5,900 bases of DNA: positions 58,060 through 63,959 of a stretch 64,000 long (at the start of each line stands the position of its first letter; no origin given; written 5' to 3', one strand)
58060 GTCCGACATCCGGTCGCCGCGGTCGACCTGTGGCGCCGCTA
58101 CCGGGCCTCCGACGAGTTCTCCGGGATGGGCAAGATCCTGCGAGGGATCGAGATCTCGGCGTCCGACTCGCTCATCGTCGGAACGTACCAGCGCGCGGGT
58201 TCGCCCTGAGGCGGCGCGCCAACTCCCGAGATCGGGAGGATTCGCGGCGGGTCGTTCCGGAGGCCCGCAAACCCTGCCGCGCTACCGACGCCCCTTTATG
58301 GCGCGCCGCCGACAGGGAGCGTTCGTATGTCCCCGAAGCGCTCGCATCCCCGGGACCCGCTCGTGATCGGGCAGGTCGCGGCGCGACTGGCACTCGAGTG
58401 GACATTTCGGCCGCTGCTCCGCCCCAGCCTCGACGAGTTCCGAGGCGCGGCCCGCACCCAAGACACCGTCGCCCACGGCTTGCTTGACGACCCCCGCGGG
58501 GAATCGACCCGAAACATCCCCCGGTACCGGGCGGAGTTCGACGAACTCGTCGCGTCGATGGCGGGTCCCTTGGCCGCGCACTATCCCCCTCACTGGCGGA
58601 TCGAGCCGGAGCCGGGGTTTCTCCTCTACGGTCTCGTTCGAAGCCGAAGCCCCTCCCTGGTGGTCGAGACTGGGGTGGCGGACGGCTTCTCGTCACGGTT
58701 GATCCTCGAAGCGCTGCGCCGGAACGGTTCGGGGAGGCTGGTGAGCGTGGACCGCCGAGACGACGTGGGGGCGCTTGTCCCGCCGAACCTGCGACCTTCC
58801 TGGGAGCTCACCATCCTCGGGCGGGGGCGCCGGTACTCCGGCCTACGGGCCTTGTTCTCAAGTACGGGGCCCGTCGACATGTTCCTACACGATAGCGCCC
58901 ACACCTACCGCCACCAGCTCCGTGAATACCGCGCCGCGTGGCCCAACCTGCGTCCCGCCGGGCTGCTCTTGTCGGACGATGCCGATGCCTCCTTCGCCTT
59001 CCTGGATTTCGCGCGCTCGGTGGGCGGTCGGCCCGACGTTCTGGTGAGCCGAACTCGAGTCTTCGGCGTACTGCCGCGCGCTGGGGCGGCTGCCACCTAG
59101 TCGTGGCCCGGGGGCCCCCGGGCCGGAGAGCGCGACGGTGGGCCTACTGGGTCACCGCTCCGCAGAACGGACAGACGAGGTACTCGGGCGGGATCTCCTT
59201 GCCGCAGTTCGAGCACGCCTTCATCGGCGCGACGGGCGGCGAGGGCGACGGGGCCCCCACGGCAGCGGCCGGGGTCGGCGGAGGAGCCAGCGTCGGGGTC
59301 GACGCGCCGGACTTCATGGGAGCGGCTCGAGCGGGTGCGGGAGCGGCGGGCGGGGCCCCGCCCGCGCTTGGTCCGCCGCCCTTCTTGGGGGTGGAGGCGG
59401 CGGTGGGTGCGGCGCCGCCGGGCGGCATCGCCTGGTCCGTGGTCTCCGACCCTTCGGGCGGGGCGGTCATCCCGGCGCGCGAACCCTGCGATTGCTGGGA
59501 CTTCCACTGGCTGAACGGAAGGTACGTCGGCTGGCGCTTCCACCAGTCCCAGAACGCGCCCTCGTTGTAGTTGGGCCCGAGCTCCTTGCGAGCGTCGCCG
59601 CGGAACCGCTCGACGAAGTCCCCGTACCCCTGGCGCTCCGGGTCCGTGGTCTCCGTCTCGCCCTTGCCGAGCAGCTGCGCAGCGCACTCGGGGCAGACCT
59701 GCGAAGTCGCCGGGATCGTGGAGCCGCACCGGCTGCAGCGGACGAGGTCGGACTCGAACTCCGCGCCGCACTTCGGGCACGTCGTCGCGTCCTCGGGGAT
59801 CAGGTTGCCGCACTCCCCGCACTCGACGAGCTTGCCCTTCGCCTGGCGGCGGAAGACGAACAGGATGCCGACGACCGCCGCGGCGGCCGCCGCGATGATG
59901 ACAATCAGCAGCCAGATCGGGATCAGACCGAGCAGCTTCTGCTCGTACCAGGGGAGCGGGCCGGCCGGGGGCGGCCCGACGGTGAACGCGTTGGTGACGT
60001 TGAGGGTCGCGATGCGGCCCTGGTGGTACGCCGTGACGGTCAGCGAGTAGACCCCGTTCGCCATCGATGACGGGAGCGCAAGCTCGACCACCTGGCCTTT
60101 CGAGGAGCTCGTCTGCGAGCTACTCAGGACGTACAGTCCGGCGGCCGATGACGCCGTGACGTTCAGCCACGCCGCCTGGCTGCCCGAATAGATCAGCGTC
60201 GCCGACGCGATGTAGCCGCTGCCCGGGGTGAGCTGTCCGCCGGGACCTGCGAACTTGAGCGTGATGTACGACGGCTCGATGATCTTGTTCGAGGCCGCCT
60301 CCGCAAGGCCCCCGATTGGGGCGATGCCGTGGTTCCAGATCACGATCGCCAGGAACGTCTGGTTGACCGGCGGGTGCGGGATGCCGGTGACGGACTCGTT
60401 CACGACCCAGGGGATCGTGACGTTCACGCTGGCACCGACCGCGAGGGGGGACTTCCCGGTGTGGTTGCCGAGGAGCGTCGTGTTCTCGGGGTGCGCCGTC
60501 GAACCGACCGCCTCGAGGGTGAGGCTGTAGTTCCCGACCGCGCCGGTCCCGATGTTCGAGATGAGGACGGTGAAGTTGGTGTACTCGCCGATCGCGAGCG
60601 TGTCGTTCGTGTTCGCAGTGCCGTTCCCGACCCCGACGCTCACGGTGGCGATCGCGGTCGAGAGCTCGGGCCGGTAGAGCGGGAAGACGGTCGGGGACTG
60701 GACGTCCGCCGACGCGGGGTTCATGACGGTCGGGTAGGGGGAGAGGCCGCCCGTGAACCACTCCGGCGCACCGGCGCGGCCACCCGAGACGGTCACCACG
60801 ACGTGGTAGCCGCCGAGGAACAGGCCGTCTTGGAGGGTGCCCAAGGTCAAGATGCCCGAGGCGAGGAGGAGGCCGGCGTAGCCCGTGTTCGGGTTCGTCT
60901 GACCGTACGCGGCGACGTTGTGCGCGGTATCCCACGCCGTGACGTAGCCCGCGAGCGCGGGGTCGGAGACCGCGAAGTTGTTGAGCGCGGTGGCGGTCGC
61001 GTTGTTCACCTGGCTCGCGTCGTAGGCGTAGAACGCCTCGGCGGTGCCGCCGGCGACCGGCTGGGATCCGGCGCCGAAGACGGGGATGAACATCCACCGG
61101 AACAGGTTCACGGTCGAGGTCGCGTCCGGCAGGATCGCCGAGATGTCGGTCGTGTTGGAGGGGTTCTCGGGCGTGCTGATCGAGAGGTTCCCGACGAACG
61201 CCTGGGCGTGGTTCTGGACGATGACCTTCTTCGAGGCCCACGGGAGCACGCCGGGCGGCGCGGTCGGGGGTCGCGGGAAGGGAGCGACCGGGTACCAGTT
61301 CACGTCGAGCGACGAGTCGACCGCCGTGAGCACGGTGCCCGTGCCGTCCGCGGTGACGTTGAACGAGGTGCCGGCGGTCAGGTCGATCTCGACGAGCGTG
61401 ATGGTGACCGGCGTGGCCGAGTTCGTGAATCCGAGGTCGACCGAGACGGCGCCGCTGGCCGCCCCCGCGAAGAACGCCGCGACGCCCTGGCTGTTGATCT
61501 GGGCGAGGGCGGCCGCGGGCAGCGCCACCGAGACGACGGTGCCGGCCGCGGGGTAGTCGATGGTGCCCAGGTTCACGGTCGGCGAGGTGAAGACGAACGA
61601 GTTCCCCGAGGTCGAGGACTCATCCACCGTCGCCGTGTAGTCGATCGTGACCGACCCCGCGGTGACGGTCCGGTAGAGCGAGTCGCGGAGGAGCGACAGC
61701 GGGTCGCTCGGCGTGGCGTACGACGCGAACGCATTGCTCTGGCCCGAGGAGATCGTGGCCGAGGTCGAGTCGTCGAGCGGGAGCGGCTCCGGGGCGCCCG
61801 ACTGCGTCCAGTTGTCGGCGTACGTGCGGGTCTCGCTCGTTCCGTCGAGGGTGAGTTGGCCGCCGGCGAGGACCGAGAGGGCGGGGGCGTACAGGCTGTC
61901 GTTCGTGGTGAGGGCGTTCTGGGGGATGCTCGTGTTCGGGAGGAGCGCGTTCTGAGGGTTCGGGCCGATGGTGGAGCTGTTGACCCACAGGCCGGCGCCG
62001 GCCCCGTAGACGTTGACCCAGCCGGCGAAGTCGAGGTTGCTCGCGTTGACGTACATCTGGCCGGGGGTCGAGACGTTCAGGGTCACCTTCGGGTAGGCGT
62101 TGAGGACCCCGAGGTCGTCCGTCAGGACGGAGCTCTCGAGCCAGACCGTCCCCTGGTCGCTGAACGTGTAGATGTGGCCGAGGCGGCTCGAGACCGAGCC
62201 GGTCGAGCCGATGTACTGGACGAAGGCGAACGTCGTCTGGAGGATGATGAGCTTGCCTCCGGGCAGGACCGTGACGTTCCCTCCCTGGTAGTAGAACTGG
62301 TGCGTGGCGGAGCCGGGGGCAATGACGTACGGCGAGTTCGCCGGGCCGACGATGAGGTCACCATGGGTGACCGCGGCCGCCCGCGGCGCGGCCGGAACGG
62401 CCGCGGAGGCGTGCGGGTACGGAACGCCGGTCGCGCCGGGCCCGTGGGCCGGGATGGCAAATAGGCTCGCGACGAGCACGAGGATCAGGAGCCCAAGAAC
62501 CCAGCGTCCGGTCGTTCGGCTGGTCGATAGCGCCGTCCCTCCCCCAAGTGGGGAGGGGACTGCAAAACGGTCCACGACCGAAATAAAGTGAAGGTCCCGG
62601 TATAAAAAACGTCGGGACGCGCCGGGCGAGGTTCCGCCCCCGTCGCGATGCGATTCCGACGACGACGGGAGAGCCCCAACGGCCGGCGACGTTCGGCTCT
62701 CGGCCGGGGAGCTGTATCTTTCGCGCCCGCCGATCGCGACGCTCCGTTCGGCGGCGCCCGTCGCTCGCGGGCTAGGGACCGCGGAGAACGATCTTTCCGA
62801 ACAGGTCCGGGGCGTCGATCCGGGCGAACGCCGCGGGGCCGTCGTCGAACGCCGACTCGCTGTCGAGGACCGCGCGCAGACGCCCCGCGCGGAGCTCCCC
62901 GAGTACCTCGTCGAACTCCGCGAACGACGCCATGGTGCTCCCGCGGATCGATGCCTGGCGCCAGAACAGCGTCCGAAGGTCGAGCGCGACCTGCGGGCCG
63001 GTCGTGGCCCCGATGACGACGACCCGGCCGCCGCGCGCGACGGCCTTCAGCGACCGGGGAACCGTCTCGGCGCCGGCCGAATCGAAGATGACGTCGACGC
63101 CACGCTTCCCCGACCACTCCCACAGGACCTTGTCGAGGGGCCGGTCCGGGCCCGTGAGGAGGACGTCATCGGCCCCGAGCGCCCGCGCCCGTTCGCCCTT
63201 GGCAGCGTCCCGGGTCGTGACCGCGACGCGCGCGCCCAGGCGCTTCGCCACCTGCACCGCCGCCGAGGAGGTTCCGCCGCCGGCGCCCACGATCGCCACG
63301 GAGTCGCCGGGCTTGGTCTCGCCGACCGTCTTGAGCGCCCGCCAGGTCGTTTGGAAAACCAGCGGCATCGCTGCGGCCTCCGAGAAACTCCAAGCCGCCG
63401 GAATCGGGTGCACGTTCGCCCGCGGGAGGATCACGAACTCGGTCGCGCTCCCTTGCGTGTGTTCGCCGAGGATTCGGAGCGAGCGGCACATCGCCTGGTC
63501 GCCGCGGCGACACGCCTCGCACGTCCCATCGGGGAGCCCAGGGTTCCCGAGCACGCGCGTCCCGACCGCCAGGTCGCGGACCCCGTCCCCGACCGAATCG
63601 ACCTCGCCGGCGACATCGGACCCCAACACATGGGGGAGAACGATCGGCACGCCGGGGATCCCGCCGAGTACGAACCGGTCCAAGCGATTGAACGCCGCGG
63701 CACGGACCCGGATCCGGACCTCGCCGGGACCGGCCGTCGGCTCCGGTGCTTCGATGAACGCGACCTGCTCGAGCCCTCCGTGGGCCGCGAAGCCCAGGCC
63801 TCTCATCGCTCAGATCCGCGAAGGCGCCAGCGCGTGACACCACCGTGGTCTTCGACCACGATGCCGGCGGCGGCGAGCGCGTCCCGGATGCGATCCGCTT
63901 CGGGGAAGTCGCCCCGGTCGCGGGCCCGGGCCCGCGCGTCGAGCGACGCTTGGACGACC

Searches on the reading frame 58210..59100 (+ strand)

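Call 42: search_protein_families(library=pfam, proteins=[window:58210-59100:+], max_evalue=0.001)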
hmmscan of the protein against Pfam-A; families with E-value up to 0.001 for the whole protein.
window:58210-59100:+ (296 aa): 1 family
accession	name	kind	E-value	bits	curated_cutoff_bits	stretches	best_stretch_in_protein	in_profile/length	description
PF13578.12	Methyltransf_24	-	5.1e-17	63.1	26.3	1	152-257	1-104/105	Methyltransferase domain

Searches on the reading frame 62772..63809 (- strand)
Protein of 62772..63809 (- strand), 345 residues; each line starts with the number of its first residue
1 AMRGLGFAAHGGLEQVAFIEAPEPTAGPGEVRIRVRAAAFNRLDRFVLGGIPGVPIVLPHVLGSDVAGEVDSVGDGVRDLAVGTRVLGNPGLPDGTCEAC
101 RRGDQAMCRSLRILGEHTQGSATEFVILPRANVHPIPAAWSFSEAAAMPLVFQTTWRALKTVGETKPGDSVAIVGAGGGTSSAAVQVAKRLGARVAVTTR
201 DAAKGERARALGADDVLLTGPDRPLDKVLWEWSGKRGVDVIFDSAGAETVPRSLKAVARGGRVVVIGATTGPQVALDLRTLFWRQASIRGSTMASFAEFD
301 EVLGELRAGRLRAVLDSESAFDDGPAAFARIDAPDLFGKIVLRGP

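Call 42: search_protein_families(library=pfam, proteins=[window:62772-63809:-], max_evalue=0.001)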
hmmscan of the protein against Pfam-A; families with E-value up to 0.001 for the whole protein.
window:62772-63809:- (345 aa): 3 families
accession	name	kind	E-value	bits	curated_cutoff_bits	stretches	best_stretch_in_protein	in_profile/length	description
PF00107.32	ADH_zinc_N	-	1.9e-26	92.9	31.8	1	181-305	3-126/129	Zinc-binding dehydrogenase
PF08240.17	ADH_N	-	7e-23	81.3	23.5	1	27-137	1-103/104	Alcohol dehydrogenase GroES-like domain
PF13602.12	ADH_zinc_N_2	-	4.7e-15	57.1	27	1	211-342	1-134/134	Zinc-binding dehydrogenase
